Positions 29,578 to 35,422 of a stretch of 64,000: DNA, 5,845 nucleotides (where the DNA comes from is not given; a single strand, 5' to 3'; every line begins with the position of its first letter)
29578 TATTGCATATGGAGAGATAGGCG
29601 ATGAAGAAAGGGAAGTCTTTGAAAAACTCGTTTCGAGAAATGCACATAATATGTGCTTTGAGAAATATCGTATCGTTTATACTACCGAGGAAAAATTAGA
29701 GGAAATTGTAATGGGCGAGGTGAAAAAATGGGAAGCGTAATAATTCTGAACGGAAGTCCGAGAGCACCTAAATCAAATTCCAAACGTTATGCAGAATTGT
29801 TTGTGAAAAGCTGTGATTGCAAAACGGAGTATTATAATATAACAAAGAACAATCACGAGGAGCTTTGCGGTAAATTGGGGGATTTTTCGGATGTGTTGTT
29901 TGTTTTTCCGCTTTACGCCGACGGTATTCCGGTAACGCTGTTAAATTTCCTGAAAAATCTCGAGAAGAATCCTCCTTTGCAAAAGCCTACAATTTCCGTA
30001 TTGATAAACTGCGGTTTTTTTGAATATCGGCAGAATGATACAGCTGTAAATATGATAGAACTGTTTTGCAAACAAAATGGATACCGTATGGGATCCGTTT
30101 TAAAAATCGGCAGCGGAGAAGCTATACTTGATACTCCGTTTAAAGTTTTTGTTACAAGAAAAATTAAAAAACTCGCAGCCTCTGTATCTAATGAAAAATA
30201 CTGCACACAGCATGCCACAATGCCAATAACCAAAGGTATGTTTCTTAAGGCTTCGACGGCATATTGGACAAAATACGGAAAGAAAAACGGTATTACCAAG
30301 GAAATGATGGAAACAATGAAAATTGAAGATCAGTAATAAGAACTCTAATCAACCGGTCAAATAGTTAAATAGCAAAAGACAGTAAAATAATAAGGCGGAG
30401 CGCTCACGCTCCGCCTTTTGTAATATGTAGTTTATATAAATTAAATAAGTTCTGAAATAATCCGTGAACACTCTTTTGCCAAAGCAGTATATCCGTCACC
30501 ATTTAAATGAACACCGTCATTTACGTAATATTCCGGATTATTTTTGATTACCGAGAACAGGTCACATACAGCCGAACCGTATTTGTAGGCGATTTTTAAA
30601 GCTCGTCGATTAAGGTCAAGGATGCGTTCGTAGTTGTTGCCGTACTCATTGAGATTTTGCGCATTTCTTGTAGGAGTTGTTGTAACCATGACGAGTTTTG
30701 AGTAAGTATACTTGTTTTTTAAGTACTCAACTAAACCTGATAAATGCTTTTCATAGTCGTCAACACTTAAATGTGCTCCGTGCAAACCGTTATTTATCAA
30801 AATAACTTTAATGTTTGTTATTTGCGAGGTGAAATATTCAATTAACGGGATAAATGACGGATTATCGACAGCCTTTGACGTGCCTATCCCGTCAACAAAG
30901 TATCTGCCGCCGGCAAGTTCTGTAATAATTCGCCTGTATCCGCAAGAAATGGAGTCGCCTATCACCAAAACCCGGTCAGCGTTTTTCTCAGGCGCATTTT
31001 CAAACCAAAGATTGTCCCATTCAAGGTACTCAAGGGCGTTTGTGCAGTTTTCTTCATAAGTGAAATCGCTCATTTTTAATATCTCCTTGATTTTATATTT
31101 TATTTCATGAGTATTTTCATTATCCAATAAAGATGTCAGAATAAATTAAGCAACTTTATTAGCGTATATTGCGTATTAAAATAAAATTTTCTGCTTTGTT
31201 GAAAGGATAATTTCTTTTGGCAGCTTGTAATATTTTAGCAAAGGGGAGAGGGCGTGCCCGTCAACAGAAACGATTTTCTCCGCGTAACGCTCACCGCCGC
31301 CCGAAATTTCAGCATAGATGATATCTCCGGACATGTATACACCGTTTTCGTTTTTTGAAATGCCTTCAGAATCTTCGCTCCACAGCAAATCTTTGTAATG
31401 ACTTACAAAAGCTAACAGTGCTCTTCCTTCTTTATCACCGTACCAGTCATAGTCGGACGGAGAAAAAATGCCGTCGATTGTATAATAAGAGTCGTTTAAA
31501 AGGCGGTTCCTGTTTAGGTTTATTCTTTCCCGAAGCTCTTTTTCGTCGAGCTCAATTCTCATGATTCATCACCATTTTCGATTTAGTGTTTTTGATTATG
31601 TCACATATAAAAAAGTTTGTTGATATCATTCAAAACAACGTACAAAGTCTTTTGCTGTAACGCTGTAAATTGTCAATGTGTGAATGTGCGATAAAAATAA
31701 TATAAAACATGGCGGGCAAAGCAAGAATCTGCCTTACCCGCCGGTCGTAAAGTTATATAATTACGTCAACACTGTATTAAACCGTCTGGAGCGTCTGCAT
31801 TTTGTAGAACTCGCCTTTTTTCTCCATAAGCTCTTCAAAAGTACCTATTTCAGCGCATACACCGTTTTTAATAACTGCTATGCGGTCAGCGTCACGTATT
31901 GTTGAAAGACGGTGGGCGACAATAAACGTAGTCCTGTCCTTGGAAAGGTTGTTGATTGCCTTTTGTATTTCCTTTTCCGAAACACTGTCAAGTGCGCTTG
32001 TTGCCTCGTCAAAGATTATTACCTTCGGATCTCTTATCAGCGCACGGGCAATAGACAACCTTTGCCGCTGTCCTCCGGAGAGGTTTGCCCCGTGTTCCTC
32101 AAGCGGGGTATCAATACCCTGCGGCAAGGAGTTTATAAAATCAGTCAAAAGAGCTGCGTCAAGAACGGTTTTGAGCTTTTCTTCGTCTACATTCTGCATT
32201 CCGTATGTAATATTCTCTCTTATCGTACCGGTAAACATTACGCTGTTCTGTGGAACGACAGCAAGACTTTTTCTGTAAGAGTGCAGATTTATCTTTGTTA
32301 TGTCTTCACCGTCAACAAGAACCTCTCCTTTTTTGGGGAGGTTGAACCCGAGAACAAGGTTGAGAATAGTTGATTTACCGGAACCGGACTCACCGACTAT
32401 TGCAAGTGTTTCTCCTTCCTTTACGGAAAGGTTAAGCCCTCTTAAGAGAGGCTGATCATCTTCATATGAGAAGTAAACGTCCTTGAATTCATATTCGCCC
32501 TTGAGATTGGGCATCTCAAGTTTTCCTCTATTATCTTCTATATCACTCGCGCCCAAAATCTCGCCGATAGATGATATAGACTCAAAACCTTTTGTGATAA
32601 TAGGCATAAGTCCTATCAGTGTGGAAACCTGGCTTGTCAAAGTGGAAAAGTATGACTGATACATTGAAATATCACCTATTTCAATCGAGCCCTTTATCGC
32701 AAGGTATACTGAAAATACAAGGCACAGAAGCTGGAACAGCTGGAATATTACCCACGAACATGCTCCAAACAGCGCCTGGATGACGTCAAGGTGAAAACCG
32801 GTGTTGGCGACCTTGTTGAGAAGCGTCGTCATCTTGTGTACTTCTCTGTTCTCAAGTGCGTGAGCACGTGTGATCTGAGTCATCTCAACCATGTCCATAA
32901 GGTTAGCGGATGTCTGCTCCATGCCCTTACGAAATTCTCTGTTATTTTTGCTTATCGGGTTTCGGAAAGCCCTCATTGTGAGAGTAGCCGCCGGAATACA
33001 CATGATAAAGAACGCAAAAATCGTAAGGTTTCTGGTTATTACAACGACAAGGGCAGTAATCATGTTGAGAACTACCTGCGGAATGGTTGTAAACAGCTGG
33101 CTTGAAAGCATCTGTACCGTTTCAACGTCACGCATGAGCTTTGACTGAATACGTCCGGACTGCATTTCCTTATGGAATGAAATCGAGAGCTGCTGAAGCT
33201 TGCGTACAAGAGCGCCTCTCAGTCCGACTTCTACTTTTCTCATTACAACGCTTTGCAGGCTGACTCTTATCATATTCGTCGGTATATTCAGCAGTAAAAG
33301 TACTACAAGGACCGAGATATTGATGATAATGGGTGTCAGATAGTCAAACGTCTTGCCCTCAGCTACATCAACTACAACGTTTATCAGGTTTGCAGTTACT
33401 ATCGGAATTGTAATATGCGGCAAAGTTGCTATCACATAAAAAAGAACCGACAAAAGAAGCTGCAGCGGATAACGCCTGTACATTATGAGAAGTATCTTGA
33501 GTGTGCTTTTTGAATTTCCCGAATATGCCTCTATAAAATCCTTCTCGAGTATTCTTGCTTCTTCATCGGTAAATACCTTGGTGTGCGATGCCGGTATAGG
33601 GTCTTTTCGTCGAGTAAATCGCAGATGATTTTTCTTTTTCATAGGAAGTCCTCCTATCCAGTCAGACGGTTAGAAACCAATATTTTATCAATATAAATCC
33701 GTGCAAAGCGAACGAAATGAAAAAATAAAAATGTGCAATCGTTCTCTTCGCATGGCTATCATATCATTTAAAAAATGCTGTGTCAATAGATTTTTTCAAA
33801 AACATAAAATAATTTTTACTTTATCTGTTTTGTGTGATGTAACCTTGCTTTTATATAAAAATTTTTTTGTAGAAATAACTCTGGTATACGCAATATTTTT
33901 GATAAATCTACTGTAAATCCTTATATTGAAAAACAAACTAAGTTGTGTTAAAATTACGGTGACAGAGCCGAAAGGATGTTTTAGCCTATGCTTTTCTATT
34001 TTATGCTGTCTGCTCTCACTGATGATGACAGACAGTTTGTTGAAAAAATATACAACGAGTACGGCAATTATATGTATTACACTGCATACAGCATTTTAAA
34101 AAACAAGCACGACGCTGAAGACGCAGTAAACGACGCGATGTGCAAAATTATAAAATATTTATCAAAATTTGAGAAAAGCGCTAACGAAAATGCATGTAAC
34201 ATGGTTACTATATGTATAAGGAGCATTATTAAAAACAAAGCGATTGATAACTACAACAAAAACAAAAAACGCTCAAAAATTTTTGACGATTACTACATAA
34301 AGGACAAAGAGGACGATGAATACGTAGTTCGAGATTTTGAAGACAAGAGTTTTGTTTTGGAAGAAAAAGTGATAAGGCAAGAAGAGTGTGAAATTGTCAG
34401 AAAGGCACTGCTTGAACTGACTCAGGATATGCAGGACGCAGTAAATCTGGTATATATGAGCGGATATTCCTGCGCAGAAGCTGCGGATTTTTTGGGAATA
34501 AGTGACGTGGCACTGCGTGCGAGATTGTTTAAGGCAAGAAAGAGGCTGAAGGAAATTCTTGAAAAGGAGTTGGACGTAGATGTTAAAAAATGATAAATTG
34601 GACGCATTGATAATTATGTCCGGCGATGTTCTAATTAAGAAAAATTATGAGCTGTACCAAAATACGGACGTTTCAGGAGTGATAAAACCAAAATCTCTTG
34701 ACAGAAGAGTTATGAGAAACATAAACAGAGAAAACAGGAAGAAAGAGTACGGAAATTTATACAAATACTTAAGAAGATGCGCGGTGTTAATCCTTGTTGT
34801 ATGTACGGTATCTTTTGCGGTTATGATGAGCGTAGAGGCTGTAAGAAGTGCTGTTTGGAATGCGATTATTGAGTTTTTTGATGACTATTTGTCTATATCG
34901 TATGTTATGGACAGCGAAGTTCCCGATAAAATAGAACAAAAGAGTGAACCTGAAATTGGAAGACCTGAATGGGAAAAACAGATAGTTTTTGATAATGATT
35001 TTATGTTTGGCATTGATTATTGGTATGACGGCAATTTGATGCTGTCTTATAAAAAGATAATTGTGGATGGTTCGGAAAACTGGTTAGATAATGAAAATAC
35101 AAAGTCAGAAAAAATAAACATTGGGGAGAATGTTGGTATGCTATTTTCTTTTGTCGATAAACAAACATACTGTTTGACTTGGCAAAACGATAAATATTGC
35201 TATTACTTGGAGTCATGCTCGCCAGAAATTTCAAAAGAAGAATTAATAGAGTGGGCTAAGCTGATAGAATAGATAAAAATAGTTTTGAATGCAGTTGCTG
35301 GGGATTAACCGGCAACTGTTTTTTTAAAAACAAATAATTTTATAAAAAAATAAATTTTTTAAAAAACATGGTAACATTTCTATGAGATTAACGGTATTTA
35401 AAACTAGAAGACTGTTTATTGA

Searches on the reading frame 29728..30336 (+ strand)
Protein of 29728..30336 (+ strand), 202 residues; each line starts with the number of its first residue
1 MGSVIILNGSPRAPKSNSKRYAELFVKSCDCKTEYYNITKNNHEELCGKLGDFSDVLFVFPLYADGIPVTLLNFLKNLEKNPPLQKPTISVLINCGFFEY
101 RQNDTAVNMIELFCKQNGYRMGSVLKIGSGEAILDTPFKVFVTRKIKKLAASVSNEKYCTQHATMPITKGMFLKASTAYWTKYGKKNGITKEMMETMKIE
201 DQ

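Call 4: search_protein_families(library=pfam, proteins=[window:29728-30336:+])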
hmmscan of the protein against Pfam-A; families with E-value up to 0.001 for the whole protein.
window:29728-30336:+ (202 aa): 0 families

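Call 6: search_protein_families(library=ncbifam, proteins=[window:29728-30336:+], max_evalue=0.01)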
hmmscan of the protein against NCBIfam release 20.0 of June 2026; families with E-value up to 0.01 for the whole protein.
window:29728-30336:+ (202 aa): 1 family
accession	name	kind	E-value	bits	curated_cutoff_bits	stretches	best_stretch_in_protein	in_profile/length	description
NF038196.1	ferrodoxin_EFR1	subfamily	1.4e-07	31.8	75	1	17-178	9-156/242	EFR1 family ferrodoxin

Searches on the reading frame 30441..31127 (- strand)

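Call 4: search_protein_families(library=pfam, proteins=[window:30441-31127:-])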
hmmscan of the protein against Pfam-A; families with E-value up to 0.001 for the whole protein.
window:30441-31127:- (228 aa): 2 families
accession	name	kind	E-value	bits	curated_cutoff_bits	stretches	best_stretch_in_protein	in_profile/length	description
PF13472.12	Lipase_GDSL_2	-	2.3e-08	35.2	32.9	1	117-214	76-177/178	GDSL-like Lipase/Acylhydrolase family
PF00657.28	Lipase_GDSL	-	5.4e-07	30.4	23.6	1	122-219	107-207/208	GDSL-like Lipase/Acylhydrolase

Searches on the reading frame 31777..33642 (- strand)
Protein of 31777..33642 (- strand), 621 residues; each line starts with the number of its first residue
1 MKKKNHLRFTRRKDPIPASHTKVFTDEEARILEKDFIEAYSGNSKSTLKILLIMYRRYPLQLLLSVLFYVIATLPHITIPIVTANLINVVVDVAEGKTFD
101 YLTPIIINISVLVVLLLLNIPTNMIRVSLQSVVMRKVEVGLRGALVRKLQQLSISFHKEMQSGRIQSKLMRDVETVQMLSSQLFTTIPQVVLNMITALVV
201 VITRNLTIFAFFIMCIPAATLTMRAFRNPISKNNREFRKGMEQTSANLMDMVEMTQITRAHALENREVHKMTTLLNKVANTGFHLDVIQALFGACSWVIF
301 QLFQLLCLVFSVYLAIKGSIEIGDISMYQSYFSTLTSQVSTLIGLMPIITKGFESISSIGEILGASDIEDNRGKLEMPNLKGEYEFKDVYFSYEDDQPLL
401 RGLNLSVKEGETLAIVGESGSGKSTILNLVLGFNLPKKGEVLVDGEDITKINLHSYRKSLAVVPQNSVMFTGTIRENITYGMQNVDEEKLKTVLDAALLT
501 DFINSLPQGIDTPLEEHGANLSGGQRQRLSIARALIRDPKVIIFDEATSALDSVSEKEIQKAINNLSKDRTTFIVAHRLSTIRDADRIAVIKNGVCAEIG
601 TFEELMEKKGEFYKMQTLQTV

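Call 16: search_protein_families(library=pfam, proteins=[window:31777-33642:-], max_evalue=0.01)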
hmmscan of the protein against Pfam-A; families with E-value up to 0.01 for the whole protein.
window:31777-33642:- (621 aa): 10 families
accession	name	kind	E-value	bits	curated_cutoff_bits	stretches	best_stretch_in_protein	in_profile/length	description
PF00005.33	ABC_tran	-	1e-35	123.8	25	1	400-549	1-137/137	ABC transporter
PF00664.28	ABC_membrane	-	2.1e-31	110.1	28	1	62-338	1-273/274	ABC transporter transmembrane region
PF02463.25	SMC_N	-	8.7e-08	32.3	40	1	413-591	27-211/220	RecF/RecN/SMC N terminal domain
PF09818.15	ABC_ATPase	-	1.7e-05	24.4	23.2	1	499-574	137-212/283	P-loop domain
PF13401.12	AAA_22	-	0.001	19.8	27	0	412-554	7-99/130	AAA domain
PF13555.12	AAA_29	-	0.0012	19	27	1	407-427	19-39/61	P-loop containing region of AAA domain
PF00350.29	Dynamin_N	-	0.0014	19.1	27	1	413-487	1-81/168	Dynamin family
PF03193.22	RsgA_GTPase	-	0.0036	17.6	30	1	398-432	95-128/174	RsgA GTPase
PF13191.12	AAA_16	-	0.0055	17.7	32.6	0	407-567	19-160/167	AAA ATPase domain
PF00270.35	DEAD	-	0.0068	16.6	26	0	408-571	12-152/167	DEAD/DEAH box helicase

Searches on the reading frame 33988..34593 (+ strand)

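Call 16: search_protein_families(library=pfam, proteins=[window:33988-34593:+], max_evalue=0.01)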
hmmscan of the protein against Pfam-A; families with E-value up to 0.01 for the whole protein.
window:33988-34593:+ (201 aa): 5 families
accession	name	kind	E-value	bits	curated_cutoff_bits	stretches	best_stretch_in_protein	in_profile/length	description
PF08281.18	Sigma70_r4_2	-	4e-10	39.6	25.7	1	135-187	2-54/54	Sigma-70, region 4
PF04542.20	Sigma70_r2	-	1e-07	32.1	24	1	21-93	1-69/71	Sigma-70 region 2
PF04545.22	Sigma70_r4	-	1.3e-06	28.3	24.1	1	140-189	1-50/50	Sigma-70, region 4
PF07638.17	Sigma70_ECF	-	0.00024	21.5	21.1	1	139-189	131-181/185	ECF sigma factor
PF02001.22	DUF134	-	0.0083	17.1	27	0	139-189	32-80/98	Protein of unknown function DUF134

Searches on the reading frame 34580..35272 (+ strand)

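Call 16: search_protein_families(library=pfam, proteins=[window:34580-35272:+], max_evalue=0.01)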
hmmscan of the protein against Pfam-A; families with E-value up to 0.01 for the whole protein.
window:34580-35272:+ (230 aa): 1 family
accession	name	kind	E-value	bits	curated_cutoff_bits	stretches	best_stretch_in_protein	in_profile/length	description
PF14285.11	DUF4367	-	5.6e-09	36.9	22.1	1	132-227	14-108/110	Domain of unknown function (DUF4367)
